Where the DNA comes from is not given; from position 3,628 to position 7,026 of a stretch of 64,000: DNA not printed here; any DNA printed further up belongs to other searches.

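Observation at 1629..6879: Unclassified two-gene cargo module: hydrolase-fold/ParB-HTH-like protein plus Zn-ribbon XPD/DinG-like Fe-S helicase with wHTH (candidate novel defence or anti-MGE system)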

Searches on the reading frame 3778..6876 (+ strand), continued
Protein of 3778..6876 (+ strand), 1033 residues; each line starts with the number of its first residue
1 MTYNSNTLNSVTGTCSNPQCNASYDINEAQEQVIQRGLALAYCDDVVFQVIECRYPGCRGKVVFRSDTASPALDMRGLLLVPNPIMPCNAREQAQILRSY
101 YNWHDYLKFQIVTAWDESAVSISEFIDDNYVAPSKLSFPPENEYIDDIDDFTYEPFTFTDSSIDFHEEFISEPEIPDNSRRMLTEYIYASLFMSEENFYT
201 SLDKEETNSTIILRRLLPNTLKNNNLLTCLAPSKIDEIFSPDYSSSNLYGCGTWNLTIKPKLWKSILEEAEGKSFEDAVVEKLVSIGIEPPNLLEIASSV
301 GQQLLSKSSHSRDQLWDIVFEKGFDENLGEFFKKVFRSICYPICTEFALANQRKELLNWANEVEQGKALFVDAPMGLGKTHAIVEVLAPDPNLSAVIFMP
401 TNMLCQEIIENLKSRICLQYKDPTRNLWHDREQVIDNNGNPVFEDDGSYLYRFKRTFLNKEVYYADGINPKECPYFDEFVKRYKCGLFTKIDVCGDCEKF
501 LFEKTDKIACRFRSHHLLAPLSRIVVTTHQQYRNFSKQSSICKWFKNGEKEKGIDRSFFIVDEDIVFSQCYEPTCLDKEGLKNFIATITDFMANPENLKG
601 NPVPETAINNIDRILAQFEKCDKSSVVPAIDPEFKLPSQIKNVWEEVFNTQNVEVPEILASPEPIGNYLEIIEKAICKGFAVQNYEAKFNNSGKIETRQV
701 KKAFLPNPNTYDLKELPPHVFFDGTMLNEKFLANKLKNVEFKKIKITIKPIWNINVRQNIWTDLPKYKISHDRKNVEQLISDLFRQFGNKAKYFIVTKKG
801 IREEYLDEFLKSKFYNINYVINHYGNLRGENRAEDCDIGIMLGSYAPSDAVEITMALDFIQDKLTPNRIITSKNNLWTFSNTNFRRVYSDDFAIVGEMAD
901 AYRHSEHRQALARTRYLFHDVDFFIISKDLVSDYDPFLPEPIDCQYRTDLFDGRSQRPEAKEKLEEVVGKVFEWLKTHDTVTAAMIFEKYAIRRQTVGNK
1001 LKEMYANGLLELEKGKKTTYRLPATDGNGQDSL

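Call 40: predict_structure(alignment_id=A1)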
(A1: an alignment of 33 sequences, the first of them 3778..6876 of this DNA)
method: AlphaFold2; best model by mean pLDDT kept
length: 1033 residues; sequences in the alignment: 33
mean_pLDDT: 81.0   pTM: 0.73
mean pLDDT of the five models: 81.0, 80.1, 79.4, 78.6, 77.5
residues with pLDDT >= 90: 349; 70-90: 504; 50-70: 104; < 50: 76
segments of 3 or more residues with pLDDT < 50: 1-10, 138-140, 142-186, 242-244, 246-249, 1026-1033
pLDDT, mean of each block of 10 residues (from residue 1): 33 73 82 91 90 82 88 93 84 88 91 87 84 52 41 33 33 38 52 87 81 90 89 76 49 71 91 93 89 90 76 78 75 87 89 91 91 83 92 93 88 87 60 78 65 86 85 75 62 68 68 82 93 87 84 89 88 90 87 78 83 93 93 88 76 53 72 93 86 81 94 92 79 93 86 91 84 93 90 92 91 88 82 85 92 94 86 90 81 93 90 88 93 87 87 60 82 89 91 86 83 87 62 42
secondary structure, 60 per line:
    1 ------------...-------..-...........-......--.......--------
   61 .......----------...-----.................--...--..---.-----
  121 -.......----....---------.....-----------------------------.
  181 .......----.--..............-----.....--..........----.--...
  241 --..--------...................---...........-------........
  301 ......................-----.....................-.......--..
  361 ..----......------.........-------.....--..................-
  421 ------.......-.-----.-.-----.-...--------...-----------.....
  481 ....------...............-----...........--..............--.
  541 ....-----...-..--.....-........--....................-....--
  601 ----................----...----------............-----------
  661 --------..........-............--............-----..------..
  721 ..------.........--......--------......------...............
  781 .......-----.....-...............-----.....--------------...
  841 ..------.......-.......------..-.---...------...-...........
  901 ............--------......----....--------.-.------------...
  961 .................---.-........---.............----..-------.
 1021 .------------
elements in order (helices of 4 or more, strands of 3 or more residues): E13-15 H26-36 E38-43 E46-52 E61-67 E78-80 H86-102 H122-128 H133-136 H146-150 H180-187 H195-208 E214-218 H221-230 E238-240 H253-271 H275-285 H293-322 H328-348 H350-356 H359-362 E367-372 H379-387 E395-399 H402-419 H427-430 E431-433 E451-453 E462-464 H476-484 H491-505 H511-521 E524-528 H529-537 E558-562 H564-571 E574-577 H578-593 H595-598 H605-620 E625-627 H638-649 H669-678 E680-691 E694-705 E719-722 H729-735 E740-745 E754-759 H766-787 E793-797 H799-813 E819-823 E838-842 H849-855 H857-863 E877-879 E886-888 H890-912 E921-926 H931-934 H958-977 H983-990 H994-1006
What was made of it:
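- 3778..6879 (+): Gene 2, 1033 aa. Layout: Zn ribbon, helical N-region, XPD/DinG-fold SF2 helicase with a 4Fe-4S-type Cys cluster and an arch-like insertion, then a C-terminal winged helix. AF2 pLDDT 81, pTM 0.73 (call 40).
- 3814..4017 (+): Gene 2 N-terminal zinc ribbon (aa 13-80; C15, C20, C53, C58). Beta-rich in the model (call 40).
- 6649..6852 (+): C-terminal winged helix-turn-helix (aa 958-1025). Three helices plus a wing in the model (call 40).
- On XPD/Rad3/DinG helicases: A ~150-aa mixed alpha/beta insertion (aa 566-716) lies at the right position in the model (call 40).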

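Call 42: fold_search(model_id=the predicted structure, library=pdb)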
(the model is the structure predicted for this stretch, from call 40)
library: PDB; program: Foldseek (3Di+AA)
matches with E <= 10: 1254; with E <= 0.001: 65
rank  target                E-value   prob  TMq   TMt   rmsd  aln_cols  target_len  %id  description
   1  9kqh_A                1.3e-13  1.00  0.30  0.39  17.7       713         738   14  Crystal structure of Finegoldia magna DinG in complex with ssDNA and ADPNP (released 2025-12-03)
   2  6fws_A                2.6e-12  1.00  0.30  0.42  13.3       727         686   12  Structure of DinG in complex with ssDNA and ADPBeF (released 2018-12-19)
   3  9ii8_A                7.6e-10  1.00  0.30  0.33  20.4       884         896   11  Crystal structure of Staphylococcus aureus DinG protein in complex with ssDNA (released 2025-06-25)
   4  8rfj_K                4.7e-09  1.00  0.26  0.41  11.6       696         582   11  DNA bound type IV-A1 CRISPR effector complex with the DinG helicase from P. oleovorans (released 2024-11-06)
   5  5oqj_0                5.3e-09  1.00  0.30  0.41  10.7       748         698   12  STRUCTURE OF YEAST TRANSCRIPTION PRE-INITIATION COMPLEX WITH TFIIH (released 2018-04-25)
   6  3crw                  6.2e-09  1.00  0.26  0.47  10.7       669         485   11  XPD_APO (released 2008-06-10)
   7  2vl7                  8.4e-09  1.00  0.27  0.53   9.0       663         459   11  Structure of S. tokodaii Xpd4 (released 2008-05-13)
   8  8zef_A                2.2e-08  1.00  0.28  0.32  19.3       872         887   12  Crystal structure of Staphylococcus aureus DinG protein in complex with ssDNA and Ca2+ (released 2025-05-21)
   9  6o9l_0                1.2e-07  1.00  0.29  0.38  12.0       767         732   10  Human holo-PIC in the closed state (released 2019-05-29)
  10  6l5o                  5.2e-06  1.00  0.14  0.31  16.3       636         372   10  Crystal structure of human DEAD-box RNA helicase DDX21 at post-hydrolysis state (released 2020-06-17)
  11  7a8r_B                1.3e-05  1.00  0.19  0.34  18.7       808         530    7  Structure of RecQL from Bos taurus (released 2021-10-06)
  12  4w7s_A                1.6e-05  1.00  0.13  0.25  20.1       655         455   11  Crystal structure of the yeast DEAD-box splicing factor Prp28 at 2.54 Angstroms resolution (released 2014-10-29)
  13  4ljy                  1.9e-05  1.00  0.11  0.23  23.6       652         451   10  Crystal structure of RNA splicing effector Prp5 in complex with ADP (released 2013-12-11)
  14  6znp_B                2.3e-05  1.00  0.19  0.27  25.3       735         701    9  Crystal Structure of DUF1998 helicase MrfA bound to DNA (released 2020-11-25)
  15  4cdg_A                2.3e-05  1.00  0.19  0.29  16.2       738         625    8  Crystal structure of the Bloom's syndrome helicase BLM in complex with Nanobody (released 2013-11-13)
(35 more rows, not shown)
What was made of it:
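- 3778..6879 (+): Foldseek DinG/XPD (call 42).
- On XPD/Rad3/DinG helicases: Two RecA-like domains match DinG/XPD (call 42). Whole-chain alignments to DinG/XPD cover 660-880 columns (call 42).
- Closest known: XPD/Rad3/DinG family of SF2 Fe-S helicases. Same: Best structural matches, E 1e-13 to 1e-8 (call 42).
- Closest known: CasDinG. Same: Foldseek E 4.7e-9 (call 42).
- Checked: Best solved-structure matches are DinG, CasDinG and XPD/Rad3, E 1e-13 to 1e-8 (calls 40, 42).
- The XPD/DinG fold (call 42).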

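Call 57: search_protein_families(library=pfam, proteins=[L001:13101-13766:+, L002:8635-9606:+, L002:16420-18318:+, L003:13709-14602:+], max_evalue=0.01)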
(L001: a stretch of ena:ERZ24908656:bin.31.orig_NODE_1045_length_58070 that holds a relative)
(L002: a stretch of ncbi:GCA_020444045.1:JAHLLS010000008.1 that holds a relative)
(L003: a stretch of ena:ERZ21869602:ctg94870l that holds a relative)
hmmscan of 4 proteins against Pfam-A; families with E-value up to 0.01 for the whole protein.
L001:13101-13766:+ (222 aa): 0 families

L002:8635-9606:+ (324 aa): 2 families
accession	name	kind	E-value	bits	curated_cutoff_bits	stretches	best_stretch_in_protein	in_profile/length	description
PF13020.12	NOV_C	-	8.6e-11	42.2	22.1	1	207-290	2-86/91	Protein NO VEIN, C-terminal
PF19804.4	DUF6287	-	0.0062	16.2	26.3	0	302-315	18-31/34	Domain of unknown function (DUF6287)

L002:16420-18318:+ (633 aa): 0 families

L003:13709-14602:+ (298 aa): 0 families

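Call 58: find_related_loci(query=A1, collection=metagenome_contigs, flank=10000)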
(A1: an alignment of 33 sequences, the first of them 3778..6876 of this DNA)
Query A1 (1033 aa) in metagenome_contigs; peptide patterns used: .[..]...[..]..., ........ (x = any residue, [..] = any of these).
196 stretches matched a pattern; 25 encode a relative of the query (tblastn E <= 1e-3); 25 distinct loci.
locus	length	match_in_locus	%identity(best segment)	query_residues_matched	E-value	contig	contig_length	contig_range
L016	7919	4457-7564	98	1-1033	0e+0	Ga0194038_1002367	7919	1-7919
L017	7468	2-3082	68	25-1033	0e+0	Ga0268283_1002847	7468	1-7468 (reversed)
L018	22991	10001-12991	45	1-1033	0e+0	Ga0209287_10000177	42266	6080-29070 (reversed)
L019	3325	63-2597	45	191-1033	0e+0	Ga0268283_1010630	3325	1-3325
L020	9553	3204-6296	37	14-1016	0e+0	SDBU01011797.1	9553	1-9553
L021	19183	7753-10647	36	18-1024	0e+0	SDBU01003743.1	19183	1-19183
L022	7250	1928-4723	36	14-1022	0e+0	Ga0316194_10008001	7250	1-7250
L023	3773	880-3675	36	14-1022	0e+0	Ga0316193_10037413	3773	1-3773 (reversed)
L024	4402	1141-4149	35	15-1023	0e+0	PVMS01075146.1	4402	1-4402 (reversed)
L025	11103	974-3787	36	20-1010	1e-175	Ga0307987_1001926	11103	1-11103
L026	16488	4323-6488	42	261-1010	2e-173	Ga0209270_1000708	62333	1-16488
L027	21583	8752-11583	33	13-1020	5e-166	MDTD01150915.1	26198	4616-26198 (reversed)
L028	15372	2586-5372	32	15-1022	2e-144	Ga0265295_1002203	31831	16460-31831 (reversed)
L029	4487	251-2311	38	328-1011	2e-138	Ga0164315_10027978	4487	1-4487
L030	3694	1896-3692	40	263-888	4e-138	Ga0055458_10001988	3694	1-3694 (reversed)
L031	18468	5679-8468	30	9-1010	7e-126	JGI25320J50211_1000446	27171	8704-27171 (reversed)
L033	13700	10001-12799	35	15-1010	3e-120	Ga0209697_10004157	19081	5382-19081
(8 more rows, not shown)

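Call 64: search_dna_similar(query=window:3778-6876:+, collection=plasmids, mode=protein, max_evalue=0.001, max_rows=15)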
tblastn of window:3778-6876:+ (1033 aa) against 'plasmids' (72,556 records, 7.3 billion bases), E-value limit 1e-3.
No match.

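Call 65: search_dna_similar(query=window:3778-6876:+, collection=phages, mode=protein, max_evalue=0.001, max_rows=15)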
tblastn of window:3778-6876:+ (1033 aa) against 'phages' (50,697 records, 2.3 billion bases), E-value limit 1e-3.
No match.

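Call 68: find_related_loci(query=A1, collection=viral_contigs, flank=10000)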
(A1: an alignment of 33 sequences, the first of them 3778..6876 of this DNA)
Query A1 (1033 aa) in viral_contigs; peptide patterns used: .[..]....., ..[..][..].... (x = any residue, [..] = any of these).
64 stretches matched a pattern, but none encodes a relative of the query by tblastn (E <= 1e-3).

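Call 75: search_protein_families(library=pfam, proteins=[L021:10944-15752:+, L033:7882-9771:+, L028:349-2271:+, L027:6842-8371:+, L026:6670-8022:+, L026:8049-9668:+, L020:7072-8154:+, L025:4398-6104:-, L031:11013-12593:+, L017:4132-5073:+], max_evalue=0.001)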
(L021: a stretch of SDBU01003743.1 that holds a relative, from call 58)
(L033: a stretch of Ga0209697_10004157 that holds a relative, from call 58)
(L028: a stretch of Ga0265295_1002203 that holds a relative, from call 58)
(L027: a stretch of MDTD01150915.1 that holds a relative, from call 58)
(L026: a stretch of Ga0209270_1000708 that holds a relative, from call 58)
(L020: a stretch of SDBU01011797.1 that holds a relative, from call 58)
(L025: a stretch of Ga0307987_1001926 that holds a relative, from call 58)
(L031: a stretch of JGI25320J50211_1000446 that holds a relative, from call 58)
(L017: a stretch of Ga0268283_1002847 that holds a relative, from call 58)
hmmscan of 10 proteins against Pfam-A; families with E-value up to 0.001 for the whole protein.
L021:10944-15752:+ (1603 aa): 11 families
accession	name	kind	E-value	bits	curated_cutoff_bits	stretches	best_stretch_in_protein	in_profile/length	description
PF13195.11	DUF4011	-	1.3e-40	139.4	22.2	1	37-212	1-158/158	Protein of unknown function (DUF4011)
PF18741.7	MTES_1575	-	2.7e-39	133.6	38.2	1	1282-1379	1-96/96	REase_MTES_1575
PF13086.12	AAA_11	-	9e-17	62.1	27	2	324-393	4-75/257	AAA domain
PF13087.12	AAA_12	-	9.6e-15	55.1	27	1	1044-1230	13-192/195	AAA domain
PF11784.13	DUF3320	-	8.9e-10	38.8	25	1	1444-1483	10-49/50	Protein of unknown function (DUF3320)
PF13245.12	AAA_19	-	7.3e-07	29.9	25.1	0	330-430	5-100/134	AAA domain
PF09848.15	SLFN-g3_helicase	-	1.7e-05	24.7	24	0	340-429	4-88/354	Schlafen group 3, DNA/RNA helicase domain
PF13604.12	AAA_30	-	5.1e-05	23.5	27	0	325-378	4-59/191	AAA domain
PF04480.18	DUF559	-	0.00016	22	20.6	1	1283-1377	18-106/109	Protein of unknown function (DUF559)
PF13401.12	AAA_22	-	0.00052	20.8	27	0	338-442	6-104/130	AAA domain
PF00004.35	AAA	-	0.00058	20.7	21.2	0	341-455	2-97/131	ATPase family associated with various cellular activities (AAA)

L033:7882-9771:+ (630 aa): 0 families

L028:349-2271:+ (641 aa): 0 families

L027:6842-8371:+ (510 aa): 6 families
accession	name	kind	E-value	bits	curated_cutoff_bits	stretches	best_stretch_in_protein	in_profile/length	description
PF00158.32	Sigma54_activat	-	1.6e-67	226.8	20.2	1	192-357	2-167/168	Sigma-54 interaction domain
PF25601.1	AAA_lid_14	-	1.8e-20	72.9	27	1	363-438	1-75/87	AAA+ ATPase lid domain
PF14532.12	Sigma54_activ_2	-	8.1e-18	65.4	25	1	203-362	12-138/138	Sigma-54 interaction domain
PF07728.20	AAA_5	-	1.2e-07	32.3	22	1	214-337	1-128/139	AAA domain (dynein-related subfamily)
PF07724.20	AAA_2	-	0.00011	22.7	27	1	215-330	6-121/166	AAA domain (Cdc48 subfamily)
PF00004.35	AAA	-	0.00034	21.5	21.2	1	215-344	1-119/131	ATPase family associated with various cellular activities (AAA)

L026:6670-8022:+ (451 aa): 1 family
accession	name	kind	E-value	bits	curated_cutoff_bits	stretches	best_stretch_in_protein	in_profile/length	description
PF06114.19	Peptidase_M78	-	2.3e-08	34.3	22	1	77-173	27-118/123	IrrE N-terminal-like domain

L026:8049-9668:+ (540 aa): 3 families
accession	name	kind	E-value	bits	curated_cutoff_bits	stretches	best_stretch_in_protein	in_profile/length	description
PF00709.27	Adenylsucc_synt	-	2.7e-55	188.2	27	2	334-490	188-330/416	Adenylosuccinate synthetase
PF13238.12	AAA_18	-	3.5e-08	34.4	29.4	1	6-134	1-117/128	AAA domain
PF13207.12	AAA_17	-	0.00025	21.8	27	0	10-66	2-60/136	AAA domain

L020:7072-8154:+ (361 aa): 1 family
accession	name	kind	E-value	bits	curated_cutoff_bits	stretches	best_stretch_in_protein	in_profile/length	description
PF17214.9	KH_TffA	-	0.00015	22.1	22.6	1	77-125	4-53/68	Transcription termination factor FttA, KH domain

L025:4398-6104:- (569 aa): 3 families
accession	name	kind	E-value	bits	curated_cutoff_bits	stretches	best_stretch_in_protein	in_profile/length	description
PF08378.17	NERD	-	2.4e-11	44.5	22.1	1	20-129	6-96/111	Nuclease-related domain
PF13538.12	UvrD_C_2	-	3.8e-07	30.3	27.4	1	505-550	5-51/52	UvrD-like helicase C-terminal domain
PF01443.25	Viral_helicase1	-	3.1e-05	24.4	21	0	479-547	154-223/228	Viral superfamily 1 RNA helicase core domain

L031:11013-12593:+ (527 aa): 3 families
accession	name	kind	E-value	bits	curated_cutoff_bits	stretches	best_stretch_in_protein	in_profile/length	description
PF00239.26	Resolvase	-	9.1e-20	71.7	23.3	1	3-149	1-143/145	Resolvase, N terminal domain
PF13408.12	Zn_ribbon_recom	-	6.2e-13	49.3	25.3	1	313-364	1-57/58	Recombinase zinc beta ribbon domain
PF07508.19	Recombinase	-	2.2e-10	41.1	21.1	1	185-295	1-97/102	Recombinase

L017:4132-5073:+ (314 aa): 1 family
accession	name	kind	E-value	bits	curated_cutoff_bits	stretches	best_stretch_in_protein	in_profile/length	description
PF00882.24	Zn_dep_PLPC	-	4.3e-18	66.2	26.8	1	24-170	15-147/167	Zinc dependent phospholipase C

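Call 76: search_protein_representatives(alignment_id=A1)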
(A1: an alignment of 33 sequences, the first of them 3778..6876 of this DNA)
Query: 33 sequences, 963 profile positions. Proteins with E-value up to 0.001 (for the whole library): 264; up to 1e-10: 143; up to 1e-30: 101. The best 150 are listed.
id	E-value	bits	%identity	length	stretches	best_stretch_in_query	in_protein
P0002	0.0e+00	1386.3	-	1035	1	1-961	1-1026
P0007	0.0e+00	1381.8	-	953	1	10-961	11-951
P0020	0.0e+00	1365.2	-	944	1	3-961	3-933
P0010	0.0e+00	1357.3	-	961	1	2-960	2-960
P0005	0.0e+00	1333.4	-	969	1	1-962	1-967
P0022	0.0e+00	1307.6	-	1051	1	1-961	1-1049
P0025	0.0e+00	1302.5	-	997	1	1-961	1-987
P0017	0.0e+00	1273.7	-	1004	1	10-961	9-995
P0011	0.0e+00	1239.4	-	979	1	7-959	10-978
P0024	0.0e+00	1238.7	-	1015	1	1-961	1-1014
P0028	0.0e+00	1229.6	-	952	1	1-960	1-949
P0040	0.0e+00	1201.3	-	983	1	6-959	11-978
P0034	0.0e+00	1142.0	-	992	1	46-961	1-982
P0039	0.0e+00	1122.6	-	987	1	7-962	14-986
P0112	0.0e+00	1105.0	-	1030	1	1-961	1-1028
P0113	0.0e+00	1054.3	-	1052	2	389-961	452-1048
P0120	2.9e-275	932.2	-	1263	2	417-957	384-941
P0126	4.6e-262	888.6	-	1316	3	418-959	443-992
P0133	1.2e-198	678.7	-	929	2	408-961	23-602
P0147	3.2e-100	352.9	-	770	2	412-939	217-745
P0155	1.4e-79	284.6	-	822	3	418-739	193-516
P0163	6.3e-70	252.6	-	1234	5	716-877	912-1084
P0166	9.7e-64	232.1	-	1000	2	427-938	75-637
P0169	9.3e-59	215.7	-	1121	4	421-864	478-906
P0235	9.7e-13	63.3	-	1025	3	305-372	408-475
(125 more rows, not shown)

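Call 79: search_protein_families(library=padloc, alignment_id=A4, max_evalue=0.00001)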
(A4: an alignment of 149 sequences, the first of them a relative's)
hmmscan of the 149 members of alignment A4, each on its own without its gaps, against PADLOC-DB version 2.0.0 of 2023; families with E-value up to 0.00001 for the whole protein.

A. member 1, L001:7688-8767:- (360 aa): 0 families

B. families by the number of members that match (of 149 scanned): 341 families (the first 25 are shown)
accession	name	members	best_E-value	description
PDLC03179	Specificity_I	3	1.1e-54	Type I specificity subunit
PDLC03076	Specificity_I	3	3.4e-46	Type I specificity subunit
PDLC03196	Specificity_I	3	3.3e-34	Type I specificity subunit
PDLC04134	mad2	3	2e-26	mads_2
PDLC03079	Specificity_I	3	9.9e-26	Type I specificity subunit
PDLC03096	Specificity_I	3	4.9e-24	Type I specificity subunit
PDLC04142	capH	3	6.5e-24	capH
PDLC03127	Specificity_I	3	3.7e-22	Type I specificity subunit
PDLC03954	RmrA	3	4.8e-14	-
PDLC02926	HTH_VI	3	6.8e-14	-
PDLC03947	RmrA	3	8.5e-14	-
PDLC03944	RmrA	3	2.5e-13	-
PDLC03951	RmrA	3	3.6e-13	-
PDLC01447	Cas4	3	1.2e-12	"CAS-I,CAS-II,CAS-III,CAS-IV,CAS-V,CAS-VI; acquisition_associated"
PDLC00943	Cas4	3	2.5e-12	CRISPR-associated protein Cas4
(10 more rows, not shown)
